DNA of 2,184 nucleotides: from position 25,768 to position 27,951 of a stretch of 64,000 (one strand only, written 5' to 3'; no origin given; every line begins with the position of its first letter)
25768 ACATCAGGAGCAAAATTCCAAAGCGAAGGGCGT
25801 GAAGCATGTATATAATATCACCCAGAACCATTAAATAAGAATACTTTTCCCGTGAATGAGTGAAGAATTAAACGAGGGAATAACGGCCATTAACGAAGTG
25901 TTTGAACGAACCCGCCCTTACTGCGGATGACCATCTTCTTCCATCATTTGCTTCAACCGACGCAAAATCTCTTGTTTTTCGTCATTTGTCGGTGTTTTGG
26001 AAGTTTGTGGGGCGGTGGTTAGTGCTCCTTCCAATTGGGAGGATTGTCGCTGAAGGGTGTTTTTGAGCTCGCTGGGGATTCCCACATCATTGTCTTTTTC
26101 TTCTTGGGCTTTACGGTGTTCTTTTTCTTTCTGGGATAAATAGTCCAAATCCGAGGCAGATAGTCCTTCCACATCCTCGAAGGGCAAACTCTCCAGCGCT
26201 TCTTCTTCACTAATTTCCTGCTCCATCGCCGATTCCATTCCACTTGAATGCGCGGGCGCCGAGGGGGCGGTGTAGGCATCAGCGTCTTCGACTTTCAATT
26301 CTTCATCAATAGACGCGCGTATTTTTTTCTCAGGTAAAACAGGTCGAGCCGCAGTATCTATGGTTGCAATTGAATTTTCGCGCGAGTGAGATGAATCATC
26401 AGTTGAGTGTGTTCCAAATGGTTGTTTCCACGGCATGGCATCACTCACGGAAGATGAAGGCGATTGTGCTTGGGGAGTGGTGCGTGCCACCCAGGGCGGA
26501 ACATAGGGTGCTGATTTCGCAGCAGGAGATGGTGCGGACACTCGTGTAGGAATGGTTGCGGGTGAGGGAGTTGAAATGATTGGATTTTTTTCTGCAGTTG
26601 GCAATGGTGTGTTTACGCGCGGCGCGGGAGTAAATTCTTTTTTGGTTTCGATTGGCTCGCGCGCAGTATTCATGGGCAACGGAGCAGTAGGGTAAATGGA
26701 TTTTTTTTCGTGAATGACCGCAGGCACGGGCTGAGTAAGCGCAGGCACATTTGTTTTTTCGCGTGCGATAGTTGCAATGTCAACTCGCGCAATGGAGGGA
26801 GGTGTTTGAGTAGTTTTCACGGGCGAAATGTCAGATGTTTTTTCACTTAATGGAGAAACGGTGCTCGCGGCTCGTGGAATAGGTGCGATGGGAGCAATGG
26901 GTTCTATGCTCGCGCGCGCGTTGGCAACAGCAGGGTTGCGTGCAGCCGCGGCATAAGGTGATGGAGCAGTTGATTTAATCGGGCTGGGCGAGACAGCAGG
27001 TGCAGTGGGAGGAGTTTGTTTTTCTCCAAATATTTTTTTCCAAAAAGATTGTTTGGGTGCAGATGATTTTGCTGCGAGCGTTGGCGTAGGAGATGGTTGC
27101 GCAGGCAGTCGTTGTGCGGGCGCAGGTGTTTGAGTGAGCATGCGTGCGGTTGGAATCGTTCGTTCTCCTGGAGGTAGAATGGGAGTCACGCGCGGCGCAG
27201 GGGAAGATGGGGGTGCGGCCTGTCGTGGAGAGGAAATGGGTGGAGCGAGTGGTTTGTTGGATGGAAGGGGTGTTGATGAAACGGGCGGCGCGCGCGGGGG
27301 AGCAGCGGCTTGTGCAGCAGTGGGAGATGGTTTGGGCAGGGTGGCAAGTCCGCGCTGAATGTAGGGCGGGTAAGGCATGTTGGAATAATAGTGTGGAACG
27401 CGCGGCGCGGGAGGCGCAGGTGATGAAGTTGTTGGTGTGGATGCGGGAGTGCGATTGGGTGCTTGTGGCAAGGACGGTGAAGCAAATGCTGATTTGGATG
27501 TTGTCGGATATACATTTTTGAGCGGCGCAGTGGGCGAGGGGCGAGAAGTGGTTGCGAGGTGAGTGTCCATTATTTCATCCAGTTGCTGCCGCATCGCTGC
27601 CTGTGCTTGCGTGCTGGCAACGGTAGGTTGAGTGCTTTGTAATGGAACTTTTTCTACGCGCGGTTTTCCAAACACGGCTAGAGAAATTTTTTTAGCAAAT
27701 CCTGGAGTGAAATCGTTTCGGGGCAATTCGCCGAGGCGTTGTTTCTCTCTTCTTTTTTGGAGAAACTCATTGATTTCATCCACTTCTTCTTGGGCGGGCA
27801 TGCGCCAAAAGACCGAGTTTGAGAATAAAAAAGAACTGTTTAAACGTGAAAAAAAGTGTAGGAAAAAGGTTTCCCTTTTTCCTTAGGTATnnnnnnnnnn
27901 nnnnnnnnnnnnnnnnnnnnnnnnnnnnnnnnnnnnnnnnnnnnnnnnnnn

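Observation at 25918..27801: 627-aa proline-rich intrinsically disordered protein, unusual for an archaeon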

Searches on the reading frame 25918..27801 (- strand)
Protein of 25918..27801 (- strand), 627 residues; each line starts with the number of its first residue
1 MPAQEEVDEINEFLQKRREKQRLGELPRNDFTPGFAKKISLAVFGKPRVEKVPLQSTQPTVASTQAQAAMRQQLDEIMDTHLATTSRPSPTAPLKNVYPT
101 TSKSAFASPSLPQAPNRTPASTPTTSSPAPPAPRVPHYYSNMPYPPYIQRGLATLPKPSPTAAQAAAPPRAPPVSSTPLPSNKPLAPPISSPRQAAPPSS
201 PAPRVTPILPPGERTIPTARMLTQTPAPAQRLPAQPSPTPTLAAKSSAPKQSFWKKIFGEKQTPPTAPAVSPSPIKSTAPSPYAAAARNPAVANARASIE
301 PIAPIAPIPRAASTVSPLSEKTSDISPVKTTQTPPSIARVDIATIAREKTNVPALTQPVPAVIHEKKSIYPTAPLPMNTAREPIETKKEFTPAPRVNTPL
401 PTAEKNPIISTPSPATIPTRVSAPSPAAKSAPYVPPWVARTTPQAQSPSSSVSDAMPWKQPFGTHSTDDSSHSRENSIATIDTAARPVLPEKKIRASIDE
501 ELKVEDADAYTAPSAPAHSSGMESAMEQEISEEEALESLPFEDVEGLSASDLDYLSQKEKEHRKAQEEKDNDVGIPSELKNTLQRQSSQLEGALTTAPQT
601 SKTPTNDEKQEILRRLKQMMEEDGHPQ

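Call 5: search_protein_families(library=pfam, proteins=[window:25918-27801:-], max_evalue=0.01)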
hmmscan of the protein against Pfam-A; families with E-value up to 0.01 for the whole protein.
window:25918-27801:- (627 aa): 0 families

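Call 8: find_homologous_proteins(query=window:25918-27801:-, max_evalue=0.001)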
Query window:25918-27801:- (627 aa): 3 proteins with E <= 0.001 among 8000 candidates.
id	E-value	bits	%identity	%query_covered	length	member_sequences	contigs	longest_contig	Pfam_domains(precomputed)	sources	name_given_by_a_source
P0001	0.0e+0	1276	98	100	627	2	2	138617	-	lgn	-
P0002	9.1e-83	297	41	100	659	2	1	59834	-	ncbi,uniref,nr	ncbi:MAG: hypothetical protein FJY86_00675 [Candidatus Diapherotrites archaeon]|uniref:Uncharacteriz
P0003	3.9e-33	133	54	13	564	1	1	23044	-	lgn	-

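Call 11: find_encoding_contigs(protein=P0002, flank=10000, max_places=3)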
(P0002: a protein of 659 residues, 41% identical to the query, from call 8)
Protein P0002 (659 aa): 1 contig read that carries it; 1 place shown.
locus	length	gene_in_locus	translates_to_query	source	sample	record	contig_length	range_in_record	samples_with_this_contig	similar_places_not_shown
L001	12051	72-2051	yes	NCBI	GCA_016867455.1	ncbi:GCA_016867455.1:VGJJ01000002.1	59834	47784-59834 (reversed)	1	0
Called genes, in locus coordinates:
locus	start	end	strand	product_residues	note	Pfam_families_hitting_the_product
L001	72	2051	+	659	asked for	-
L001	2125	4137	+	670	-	-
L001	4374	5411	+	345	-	PF00297:Ribosomal_L3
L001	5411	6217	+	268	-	PF00573:Ribosomal_L4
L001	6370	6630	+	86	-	PF00276:Ribosomal_L23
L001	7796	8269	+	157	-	PF00237:Ribosomal_L22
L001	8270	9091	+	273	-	PF07650:KH_2, PF00189:Ribosomal_S3_C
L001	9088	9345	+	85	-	PF00831:Ribosomal_L29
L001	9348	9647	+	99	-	PF01253:SUI1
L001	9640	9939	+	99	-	PF01868:RNase_P-MRP_p29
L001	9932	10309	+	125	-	PF00366:Ribosomal_S17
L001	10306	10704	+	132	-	PF00238:Ribosomal_L14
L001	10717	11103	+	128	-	PF16906:Ribosomal_L26, PF00467:KOW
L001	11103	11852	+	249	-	PF01479:S4 (faint), PF00900:Ribosomal_S4e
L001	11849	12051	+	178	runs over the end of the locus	PF00281:Ribosomal_L5, PF00673:Ribosomal_L5_C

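Call 12: find_encoding_contigs(protein=P0003, flank=10000, max_places=3)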
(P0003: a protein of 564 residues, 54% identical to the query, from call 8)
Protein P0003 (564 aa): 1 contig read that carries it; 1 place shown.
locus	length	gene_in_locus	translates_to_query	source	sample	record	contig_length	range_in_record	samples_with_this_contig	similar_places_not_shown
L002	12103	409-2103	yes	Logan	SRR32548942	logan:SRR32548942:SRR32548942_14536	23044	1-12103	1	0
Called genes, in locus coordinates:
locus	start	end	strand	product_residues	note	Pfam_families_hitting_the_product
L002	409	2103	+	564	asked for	-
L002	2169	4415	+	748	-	-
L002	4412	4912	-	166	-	-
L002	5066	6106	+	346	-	PF00297:Ribosomal_L3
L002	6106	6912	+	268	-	PF00573:Ribosomal_L4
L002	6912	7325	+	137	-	PF00276:Ribosomal_L23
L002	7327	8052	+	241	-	PF00181:Ribosomal_L2_N (weak), PF03947:Ribosomal_L2_C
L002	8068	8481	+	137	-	PF00203:Ribosomal_S19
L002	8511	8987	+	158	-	PF00237:Ribosomal_L22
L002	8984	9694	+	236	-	PF07650:KH_2, PF00189:Ribosomal_S3_C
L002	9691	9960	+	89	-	PF00831:Ribosomal_L29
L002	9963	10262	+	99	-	PF01253:SUI1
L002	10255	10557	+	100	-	PF01868:RNase_P-MRP_p29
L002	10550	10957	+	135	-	PF00366:Ribosomal_S17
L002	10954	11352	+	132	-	PF00238:Ribosomal_L14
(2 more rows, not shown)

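Call 38: predict_structure(alignment_id=A5)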
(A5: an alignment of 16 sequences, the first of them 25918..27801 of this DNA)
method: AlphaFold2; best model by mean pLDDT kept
length: 627 residues; sequences in the alignment: 16
mean_pLDDT: 46.7   pTM: 0.24
mean pLDDT of the five models: 46.7, 46.3, 45.6, 41.9, 41.7
residues with pLDDT >= 90: 21; 70-90: 75; 50-70: 96; < 50: 435
segments of 3 or more residues with pLDDT < 50: 47-60, 86-139, 142-227, 229-252, 258-391, 393-435, 438-490, 507-524, 597-601
pLDDT, mean of each block of 10 residues (from residue 1): 67 85 70 60 54 40 73 80 44 31 32 33 34 43 42 34 35 35 36 36 37 35 36 34 34 47 35 33 36 35 37 34 34 34 34 32 33 38 36 37 35 33 35 45 33 40 36 32 37 55 50 39 50 66 72 94 84 73 88 58 71 89 59
secondary structure, 60 per line:
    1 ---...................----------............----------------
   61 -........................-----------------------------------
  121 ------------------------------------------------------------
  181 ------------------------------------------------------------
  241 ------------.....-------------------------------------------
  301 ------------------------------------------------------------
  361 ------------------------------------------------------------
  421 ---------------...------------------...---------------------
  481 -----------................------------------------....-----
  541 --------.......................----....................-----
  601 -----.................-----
elements in order: H4-22 H33-44 H62-85 H253-257 H492-507 H532-535 H549-571 H576-595 H606-622

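Call 51: search_protein_families(library=ncbifam, proteins=[window:25918-27801:-], max_evalue=0.1)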
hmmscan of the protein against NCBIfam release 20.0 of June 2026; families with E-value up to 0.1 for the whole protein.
window:25918-27801:- (627 aa): 0 families

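Call 58: search_protein_families(library=phrogs, proteins=[window:25918-27801:-], max_evalue=0.01)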
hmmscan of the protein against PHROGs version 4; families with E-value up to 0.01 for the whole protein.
window:25918-27801:- (627 aa): 0 families

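Call 59: search_protein_families(library=padloc, proteins=[window:25918-27801:-], max_evalue=0.01)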
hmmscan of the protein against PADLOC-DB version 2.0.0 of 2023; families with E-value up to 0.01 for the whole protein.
window:25918-27801:- (627 aa): 0 families
